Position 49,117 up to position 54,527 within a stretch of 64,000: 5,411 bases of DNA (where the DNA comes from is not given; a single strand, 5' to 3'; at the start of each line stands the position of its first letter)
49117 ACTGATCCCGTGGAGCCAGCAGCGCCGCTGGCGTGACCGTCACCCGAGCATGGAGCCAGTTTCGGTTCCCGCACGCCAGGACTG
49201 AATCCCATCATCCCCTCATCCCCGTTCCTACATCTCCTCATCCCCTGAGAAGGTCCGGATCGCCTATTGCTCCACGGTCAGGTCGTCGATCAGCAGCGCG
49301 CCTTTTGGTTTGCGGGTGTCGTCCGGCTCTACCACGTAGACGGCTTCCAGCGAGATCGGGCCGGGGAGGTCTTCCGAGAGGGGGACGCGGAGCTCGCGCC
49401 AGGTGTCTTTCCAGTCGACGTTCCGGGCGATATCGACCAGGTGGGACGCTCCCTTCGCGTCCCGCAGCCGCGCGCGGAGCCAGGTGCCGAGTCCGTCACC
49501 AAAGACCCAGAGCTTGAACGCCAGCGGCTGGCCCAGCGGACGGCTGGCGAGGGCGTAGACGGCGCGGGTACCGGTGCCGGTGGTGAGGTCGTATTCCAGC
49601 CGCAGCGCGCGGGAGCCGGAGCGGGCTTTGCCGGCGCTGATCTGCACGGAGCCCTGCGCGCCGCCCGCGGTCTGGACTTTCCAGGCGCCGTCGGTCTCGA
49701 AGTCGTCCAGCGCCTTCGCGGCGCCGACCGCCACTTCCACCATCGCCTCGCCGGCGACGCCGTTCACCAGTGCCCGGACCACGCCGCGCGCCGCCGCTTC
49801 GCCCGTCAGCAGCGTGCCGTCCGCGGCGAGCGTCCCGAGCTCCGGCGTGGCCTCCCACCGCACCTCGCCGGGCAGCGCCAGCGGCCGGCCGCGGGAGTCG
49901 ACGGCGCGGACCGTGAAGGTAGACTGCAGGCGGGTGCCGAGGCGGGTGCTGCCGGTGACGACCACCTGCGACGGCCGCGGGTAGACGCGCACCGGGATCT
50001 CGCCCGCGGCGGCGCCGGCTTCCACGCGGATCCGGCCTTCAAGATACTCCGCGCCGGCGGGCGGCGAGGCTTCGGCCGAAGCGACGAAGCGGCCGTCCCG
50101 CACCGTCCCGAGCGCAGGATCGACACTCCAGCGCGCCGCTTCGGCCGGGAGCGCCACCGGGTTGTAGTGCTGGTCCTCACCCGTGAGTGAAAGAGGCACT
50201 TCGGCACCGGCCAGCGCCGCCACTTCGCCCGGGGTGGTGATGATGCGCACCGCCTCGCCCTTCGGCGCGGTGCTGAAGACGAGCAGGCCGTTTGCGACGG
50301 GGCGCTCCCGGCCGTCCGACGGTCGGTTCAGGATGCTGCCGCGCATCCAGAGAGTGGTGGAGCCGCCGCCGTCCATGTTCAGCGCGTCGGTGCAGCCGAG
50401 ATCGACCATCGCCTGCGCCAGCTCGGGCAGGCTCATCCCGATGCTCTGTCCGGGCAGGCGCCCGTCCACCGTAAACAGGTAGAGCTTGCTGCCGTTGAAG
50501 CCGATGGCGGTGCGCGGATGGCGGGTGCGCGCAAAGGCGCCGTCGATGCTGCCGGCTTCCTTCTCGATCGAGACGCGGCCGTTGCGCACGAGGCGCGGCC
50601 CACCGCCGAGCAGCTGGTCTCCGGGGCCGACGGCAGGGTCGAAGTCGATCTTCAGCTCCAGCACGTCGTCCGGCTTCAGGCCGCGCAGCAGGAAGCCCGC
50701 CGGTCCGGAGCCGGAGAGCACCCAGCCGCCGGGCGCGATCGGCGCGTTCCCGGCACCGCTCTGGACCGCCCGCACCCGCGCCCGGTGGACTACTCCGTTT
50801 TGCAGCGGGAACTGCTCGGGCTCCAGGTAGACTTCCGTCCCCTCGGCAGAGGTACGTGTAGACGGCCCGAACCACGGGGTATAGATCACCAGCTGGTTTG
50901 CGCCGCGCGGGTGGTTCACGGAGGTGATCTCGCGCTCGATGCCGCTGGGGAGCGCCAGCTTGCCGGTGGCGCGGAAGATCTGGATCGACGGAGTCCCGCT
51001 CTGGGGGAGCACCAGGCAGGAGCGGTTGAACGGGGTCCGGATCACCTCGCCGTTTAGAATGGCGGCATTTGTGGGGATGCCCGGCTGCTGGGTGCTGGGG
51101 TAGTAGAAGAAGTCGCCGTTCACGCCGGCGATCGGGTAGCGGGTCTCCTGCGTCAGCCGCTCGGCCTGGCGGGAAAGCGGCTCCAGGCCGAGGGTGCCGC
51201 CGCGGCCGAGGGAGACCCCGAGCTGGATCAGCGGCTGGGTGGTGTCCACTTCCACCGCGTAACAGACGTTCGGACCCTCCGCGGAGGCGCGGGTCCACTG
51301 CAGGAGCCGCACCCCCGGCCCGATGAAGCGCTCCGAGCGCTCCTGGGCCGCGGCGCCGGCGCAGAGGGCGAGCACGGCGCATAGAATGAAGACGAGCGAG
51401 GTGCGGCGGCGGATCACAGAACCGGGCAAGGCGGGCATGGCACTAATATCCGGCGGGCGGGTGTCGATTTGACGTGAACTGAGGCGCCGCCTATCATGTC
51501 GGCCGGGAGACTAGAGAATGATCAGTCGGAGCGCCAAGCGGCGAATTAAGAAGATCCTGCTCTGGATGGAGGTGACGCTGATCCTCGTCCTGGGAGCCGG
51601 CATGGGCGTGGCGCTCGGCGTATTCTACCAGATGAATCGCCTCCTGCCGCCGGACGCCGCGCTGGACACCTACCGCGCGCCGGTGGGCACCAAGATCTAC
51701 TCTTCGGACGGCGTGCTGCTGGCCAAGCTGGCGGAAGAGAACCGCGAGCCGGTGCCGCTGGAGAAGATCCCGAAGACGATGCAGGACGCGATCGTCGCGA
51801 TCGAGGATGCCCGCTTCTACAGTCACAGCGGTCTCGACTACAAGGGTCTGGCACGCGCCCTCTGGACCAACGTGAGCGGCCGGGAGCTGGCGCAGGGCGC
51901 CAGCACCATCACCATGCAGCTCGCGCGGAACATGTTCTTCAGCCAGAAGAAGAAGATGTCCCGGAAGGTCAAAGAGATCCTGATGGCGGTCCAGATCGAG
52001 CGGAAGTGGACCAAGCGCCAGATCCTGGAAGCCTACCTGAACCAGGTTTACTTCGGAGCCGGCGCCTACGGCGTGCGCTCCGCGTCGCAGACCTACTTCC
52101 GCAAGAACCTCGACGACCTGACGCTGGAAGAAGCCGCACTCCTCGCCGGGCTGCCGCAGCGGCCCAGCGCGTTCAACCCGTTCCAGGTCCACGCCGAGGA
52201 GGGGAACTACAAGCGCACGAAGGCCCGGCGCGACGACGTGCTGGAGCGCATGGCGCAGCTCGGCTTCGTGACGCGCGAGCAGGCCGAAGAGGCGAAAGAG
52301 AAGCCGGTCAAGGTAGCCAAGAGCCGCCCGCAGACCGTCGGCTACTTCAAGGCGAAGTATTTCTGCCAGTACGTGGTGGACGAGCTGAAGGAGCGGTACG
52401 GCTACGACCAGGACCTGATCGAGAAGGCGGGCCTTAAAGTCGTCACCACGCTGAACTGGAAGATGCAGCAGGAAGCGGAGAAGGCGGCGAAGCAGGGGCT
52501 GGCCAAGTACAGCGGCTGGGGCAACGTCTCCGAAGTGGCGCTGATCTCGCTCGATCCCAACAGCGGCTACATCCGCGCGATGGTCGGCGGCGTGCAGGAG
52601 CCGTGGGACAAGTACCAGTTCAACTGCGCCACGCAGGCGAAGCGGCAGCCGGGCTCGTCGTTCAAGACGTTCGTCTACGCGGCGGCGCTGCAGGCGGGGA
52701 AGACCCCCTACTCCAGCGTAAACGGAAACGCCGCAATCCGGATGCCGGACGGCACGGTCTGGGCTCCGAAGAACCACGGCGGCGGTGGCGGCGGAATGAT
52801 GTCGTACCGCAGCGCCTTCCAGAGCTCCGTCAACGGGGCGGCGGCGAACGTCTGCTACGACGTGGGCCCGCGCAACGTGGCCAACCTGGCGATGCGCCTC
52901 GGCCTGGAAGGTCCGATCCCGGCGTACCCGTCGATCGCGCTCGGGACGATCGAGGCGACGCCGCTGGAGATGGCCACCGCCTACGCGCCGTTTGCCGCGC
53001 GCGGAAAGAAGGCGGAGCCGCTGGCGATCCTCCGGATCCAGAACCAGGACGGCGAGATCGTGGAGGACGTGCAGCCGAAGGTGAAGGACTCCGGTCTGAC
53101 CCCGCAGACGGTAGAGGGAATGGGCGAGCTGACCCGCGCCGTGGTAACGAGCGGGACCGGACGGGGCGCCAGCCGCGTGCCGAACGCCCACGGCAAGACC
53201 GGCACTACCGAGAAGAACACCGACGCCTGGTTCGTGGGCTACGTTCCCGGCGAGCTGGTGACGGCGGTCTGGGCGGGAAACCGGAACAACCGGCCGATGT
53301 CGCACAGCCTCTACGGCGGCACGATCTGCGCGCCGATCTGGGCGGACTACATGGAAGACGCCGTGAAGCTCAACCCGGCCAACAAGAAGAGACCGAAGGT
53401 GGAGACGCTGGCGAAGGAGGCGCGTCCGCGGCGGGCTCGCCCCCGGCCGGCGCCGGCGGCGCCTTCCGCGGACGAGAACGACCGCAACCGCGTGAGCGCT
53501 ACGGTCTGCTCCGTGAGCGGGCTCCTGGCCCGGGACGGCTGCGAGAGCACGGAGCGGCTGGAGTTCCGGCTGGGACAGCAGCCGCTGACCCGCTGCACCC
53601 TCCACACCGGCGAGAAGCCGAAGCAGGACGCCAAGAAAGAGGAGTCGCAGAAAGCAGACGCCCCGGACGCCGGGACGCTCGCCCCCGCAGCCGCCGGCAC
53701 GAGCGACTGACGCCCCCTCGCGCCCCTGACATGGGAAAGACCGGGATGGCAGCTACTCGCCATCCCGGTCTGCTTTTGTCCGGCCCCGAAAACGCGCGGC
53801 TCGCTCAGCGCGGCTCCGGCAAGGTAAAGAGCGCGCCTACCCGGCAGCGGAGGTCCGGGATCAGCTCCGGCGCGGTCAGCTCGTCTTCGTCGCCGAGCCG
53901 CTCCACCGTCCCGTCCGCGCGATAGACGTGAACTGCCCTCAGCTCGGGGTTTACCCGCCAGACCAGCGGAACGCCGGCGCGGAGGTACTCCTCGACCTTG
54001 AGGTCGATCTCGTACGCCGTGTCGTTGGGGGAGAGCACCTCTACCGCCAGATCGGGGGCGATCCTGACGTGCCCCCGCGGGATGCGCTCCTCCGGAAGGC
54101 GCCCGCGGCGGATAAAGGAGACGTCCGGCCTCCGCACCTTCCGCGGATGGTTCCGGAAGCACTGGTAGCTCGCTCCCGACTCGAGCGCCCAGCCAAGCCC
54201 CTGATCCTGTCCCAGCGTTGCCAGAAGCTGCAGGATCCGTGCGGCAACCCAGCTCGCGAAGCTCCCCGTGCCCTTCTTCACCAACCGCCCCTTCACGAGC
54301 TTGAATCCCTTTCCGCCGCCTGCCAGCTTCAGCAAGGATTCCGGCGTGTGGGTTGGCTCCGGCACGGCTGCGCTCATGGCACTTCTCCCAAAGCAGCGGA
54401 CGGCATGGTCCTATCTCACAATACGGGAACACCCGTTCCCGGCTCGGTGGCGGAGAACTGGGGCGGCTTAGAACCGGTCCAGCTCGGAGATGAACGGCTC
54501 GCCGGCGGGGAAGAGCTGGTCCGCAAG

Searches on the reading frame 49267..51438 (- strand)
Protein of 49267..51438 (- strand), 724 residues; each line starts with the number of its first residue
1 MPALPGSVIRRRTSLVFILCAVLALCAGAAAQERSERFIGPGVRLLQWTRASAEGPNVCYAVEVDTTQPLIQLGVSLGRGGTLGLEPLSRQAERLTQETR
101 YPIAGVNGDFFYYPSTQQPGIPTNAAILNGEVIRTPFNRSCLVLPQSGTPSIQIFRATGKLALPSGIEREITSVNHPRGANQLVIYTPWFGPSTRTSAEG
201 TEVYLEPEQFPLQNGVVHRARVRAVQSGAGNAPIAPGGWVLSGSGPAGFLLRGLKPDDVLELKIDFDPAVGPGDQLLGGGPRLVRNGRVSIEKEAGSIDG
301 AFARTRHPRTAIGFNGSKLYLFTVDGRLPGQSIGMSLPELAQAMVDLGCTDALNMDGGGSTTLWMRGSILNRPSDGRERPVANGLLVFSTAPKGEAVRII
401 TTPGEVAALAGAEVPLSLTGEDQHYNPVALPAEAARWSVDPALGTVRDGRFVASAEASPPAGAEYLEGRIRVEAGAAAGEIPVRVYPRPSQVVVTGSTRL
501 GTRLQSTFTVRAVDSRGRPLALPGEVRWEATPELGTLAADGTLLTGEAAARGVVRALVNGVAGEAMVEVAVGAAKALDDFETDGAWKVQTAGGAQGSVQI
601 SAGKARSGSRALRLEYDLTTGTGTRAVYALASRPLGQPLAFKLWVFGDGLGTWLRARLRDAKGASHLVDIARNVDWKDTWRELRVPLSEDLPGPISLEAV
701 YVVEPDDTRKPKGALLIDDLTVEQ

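Call 39: search_protein_families(library=pfam, proteins=[window:49267-51438:-], max_evalue=0.00001)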
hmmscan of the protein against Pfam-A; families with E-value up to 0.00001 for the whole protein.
window:49267-51438:- (724 aa): 1 family
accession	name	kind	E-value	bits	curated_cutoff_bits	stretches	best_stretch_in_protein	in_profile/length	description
PF09992.14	NAGPA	-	3e-36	125.6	25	1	245-388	35-169/169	Phosphodiester glycosidase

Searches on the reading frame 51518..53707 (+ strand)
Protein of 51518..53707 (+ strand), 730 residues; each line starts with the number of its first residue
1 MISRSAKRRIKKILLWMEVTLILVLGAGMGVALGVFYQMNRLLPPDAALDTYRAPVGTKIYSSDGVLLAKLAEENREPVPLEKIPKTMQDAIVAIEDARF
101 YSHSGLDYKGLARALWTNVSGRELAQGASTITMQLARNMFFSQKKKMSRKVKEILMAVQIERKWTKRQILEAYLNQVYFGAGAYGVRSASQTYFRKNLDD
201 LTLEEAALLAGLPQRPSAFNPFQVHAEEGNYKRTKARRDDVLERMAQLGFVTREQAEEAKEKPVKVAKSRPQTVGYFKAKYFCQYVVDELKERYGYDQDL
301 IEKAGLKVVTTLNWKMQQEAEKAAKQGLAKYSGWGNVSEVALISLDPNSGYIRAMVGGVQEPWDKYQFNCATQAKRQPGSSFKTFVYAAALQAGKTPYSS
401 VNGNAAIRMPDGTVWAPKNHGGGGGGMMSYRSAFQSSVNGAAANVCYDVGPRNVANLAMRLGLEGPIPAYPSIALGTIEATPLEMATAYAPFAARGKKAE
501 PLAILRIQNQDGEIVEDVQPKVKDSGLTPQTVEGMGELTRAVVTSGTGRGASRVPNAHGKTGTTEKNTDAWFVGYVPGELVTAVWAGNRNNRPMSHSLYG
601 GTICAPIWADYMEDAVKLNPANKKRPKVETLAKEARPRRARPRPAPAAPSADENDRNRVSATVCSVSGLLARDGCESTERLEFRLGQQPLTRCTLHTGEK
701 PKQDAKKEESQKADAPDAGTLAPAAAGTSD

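Call 39: search_protein_families(library=pfam, proteins=[window:51518-53707:+], max_evalue=0.00001)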
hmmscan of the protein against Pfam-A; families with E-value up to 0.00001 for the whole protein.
window:51518-53707:+ (730 aa): 2 families
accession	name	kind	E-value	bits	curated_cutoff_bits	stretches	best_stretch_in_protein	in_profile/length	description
PF00912.28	Transgly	-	4.6e-68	228.6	27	1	65-245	2-177/178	Transglycosylase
PF00905.27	Transpeptidase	-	6.5e-28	98.2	22.1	1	344-613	5-299/299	Penicillin binding protein transpeptidase domain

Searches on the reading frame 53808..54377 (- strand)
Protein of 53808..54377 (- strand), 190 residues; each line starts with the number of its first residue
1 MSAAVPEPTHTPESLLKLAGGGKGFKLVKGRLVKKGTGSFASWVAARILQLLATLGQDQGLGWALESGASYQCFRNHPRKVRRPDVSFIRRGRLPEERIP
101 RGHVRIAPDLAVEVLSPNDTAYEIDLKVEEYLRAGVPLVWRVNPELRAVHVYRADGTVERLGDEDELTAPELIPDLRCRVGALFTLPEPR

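Call 39: search_protein_families(library=pfam, proteins=[window:53808-54377:-], max_evalue=0.00001)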
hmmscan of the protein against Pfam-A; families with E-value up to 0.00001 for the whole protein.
window:53808-54377:- (190 aa): 1 family
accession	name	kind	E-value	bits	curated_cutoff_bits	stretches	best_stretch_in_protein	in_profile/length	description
PF05685.18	Uma2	-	1.5e-29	103.1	27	1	13-180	2-171/172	Putative restriction endonuclease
